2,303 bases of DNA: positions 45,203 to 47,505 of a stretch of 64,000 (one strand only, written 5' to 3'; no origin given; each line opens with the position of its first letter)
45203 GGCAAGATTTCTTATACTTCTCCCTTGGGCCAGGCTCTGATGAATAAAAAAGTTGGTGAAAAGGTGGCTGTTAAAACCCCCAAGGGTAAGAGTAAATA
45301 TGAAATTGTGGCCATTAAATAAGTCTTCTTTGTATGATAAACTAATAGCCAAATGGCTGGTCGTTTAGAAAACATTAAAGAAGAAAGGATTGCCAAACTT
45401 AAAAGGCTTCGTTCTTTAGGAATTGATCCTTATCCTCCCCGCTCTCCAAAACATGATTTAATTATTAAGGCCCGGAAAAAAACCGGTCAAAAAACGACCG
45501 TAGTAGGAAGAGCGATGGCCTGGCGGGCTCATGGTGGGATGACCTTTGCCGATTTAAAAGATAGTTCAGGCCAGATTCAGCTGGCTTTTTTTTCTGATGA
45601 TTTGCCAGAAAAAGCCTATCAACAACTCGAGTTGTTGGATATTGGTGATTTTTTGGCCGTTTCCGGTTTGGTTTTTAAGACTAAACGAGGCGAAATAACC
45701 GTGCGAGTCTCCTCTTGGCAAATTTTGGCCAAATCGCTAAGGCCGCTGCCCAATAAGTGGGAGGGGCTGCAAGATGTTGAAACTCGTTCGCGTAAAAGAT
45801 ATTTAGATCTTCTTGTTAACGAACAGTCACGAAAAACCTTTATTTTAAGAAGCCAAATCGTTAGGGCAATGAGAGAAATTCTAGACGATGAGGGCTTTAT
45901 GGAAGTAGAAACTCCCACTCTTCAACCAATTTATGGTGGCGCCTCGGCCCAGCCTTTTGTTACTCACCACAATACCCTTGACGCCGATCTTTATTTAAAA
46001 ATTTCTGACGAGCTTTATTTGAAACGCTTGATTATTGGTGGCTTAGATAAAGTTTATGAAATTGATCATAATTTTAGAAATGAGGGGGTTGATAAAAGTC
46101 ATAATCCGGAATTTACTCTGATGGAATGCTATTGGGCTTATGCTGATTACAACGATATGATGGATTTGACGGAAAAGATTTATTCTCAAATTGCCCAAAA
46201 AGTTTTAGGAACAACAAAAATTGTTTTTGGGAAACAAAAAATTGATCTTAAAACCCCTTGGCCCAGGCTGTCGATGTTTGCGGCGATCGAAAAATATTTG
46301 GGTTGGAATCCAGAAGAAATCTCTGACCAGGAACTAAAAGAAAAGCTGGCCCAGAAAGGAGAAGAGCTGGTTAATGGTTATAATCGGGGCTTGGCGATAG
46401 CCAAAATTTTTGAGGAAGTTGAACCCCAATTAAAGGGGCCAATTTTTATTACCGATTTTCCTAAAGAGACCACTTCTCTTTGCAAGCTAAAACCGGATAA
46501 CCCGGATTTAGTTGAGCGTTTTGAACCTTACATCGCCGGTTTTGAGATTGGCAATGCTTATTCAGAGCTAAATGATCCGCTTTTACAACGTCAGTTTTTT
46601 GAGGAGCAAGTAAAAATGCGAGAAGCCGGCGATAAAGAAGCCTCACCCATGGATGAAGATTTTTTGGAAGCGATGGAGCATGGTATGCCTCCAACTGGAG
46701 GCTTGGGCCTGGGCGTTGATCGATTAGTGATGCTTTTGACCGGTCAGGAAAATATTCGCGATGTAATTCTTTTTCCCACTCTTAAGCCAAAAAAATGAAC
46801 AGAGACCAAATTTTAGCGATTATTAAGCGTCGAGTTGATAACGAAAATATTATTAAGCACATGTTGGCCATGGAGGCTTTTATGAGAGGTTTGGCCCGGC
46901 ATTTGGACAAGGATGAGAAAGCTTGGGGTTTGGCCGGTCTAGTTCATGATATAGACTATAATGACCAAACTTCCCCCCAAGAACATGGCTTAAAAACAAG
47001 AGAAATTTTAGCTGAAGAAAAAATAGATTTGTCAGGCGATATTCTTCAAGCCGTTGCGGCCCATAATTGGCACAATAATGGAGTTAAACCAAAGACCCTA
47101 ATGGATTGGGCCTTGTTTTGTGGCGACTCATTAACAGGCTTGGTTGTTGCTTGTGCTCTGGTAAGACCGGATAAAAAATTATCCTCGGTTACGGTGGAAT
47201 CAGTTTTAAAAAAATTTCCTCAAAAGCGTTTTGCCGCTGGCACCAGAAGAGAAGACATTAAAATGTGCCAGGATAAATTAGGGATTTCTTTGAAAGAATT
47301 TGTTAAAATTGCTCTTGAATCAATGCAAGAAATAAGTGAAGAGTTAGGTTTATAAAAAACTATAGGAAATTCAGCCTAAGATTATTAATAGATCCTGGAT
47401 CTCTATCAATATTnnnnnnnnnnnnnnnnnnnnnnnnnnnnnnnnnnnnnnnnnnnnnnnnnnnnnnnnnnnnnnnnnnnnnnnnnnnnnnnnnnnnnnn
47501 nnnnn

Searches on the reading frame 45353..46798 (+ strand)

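Call 16: search_protein_families(library=pfam, proteins=[window:45353-46798:+])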
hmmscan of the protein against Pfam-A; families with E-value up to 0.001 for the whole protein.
window:45353-46798:+ (481 aa): 3 families
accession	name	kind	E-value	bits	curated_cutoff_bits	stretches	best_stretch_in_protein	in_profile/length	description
PF00152.25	tRNA-synt_2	-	1.2e-94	317.3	25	1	142-477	2-307/308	tRNA synthetases class II (D, K and N)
PF01336.31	tRNA_anti-codon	-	4.9e-17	62.1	27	1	49-125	2-75/75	OB-fold nucleic acid binding domain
PF01409.25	tRNA-synt_2d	-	3.5e-07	30.4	19.8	0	234-295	105-165/246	tRNA synthetases class II core domain (F)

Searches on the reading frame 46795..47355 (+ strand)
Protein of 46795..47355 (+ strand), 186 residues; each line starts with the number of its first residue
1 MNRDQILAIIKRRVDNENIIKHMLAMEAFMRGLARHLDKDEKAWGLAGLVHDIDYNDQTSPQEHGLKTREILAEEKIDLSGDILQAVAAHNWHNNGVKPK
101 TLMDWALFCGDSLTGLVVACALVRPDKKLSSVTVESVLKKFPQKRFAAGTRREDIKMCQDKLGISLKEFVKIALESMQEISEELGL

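Call 16: search_protein_families(library=pfam, proteins=[window:46795-47355:+])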
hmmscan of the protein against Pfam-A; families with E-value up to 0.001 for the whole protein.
window:46795-47355:+ (186 aa): 1 family
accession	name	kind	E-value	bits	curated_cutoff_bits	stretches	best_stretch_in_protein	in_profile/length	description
PF01966.28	HD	-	2.9e-08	34.4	22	1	20-91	2-86/116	HD domain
